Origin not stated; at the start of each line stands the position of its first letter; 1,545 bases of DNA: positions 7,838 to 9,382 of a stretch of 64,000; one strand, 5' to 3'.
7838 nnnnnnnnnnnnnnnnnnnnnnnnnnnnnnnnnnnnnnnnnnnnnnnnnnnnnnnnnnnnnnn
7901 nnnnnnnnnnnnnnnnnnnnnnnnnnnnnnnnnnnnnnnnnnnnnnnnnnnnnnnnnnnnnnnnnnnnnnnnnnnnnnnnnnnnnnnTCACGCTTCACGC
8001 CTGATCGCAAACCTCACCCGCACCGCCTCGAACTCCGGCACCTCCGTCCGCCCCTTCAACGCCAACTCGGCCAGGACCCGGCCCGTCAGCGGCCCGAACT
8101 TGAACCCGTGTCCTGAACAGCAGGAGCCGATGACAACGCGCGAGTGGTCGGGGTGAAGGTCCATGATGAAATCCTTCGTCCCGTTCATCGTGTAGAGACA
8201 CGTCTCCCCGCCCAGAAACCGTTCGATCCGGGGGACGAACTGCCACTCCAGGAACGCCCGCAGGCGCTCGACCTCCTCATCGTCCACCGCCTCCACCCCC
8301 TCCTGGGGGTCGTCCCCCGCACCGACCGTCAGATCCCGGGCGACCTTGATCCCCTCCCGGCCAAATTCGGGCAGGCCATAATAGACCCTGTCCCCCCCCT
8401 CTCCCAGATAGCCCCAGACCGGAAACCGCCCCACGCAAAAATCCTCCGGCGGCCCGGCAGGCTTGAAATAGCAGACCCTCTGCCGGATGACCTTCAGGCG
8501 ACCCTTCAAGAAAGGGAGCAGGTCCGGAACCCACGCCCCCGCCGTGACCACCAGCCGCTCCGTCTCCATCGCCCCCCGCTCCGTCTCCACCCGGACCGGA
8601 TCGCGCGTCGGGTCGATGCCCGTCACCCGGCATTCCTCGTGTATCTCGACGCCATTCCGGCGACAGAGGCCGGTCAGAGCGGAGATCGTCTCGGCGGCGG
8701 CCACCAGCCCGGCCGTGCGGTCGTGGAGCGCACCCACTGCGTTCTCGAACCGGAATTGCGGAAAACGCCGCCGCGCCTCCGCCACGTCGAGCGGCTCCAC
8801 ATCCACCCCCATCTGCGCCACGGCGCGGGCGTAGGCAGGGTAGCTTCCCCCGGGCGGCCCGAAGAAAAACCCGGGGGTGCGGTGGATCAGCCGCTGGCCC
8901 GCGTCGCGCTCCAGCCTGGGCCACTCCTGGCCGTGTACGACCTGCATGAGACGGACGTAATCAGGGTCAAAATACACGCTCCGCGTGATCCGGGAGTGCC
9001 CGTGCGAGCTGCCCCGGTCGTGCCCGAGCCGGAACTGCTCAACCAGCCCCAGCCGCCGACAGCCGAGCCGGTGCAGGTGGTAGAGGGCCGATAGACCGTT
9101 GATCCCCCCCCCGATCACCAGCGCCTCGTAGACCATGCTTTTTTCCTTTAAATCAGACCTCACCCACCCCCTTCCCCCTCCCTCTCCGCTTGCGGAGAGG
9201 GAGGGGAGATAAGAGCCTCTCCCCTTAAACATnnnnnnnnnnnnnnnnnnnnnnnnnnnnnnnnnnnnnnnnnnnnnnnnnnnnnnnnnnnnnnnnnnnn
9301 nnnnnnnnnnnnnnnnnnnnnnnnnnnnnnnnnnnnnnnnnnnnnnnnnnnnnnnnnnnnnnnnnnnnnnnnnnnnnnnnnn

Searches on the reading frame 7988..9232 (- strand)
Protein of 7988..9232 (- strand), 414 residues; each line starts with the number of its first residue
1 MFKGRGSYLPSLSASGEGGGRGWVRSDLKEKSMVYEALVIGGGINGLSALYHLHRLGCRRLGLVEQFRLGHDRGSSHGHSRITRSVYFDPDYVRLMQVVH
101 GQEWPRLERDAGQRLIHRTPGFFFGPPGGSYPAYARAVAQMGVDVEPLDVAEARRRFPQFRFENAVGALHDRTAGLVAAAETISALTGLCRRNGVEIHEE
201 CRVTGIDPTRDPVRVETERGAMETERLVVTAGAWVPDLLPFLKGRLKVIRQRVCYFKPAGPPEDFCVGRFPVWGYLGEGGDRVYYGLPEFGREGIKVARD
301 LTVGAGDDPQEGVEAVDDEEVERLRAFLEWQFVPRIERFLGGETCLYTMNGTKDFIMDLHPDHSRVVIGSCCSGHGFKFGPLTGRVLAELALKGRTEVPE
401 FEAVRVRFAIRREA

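Call 97: search_protein_families(library=pfam, proteins=[window:7988-9232:-], max_evalue=0.00001)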
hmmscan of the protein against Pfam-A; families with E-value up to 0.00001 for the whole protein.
window:7988-9232:- (414 aa): 1 family
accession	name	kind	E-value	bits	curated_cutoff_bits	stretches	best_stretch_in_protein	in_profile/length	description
PF01266.30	DAO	-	1.4e-45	156.8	27.9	1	37-390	2-353/353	FAD dependent oxidoreductase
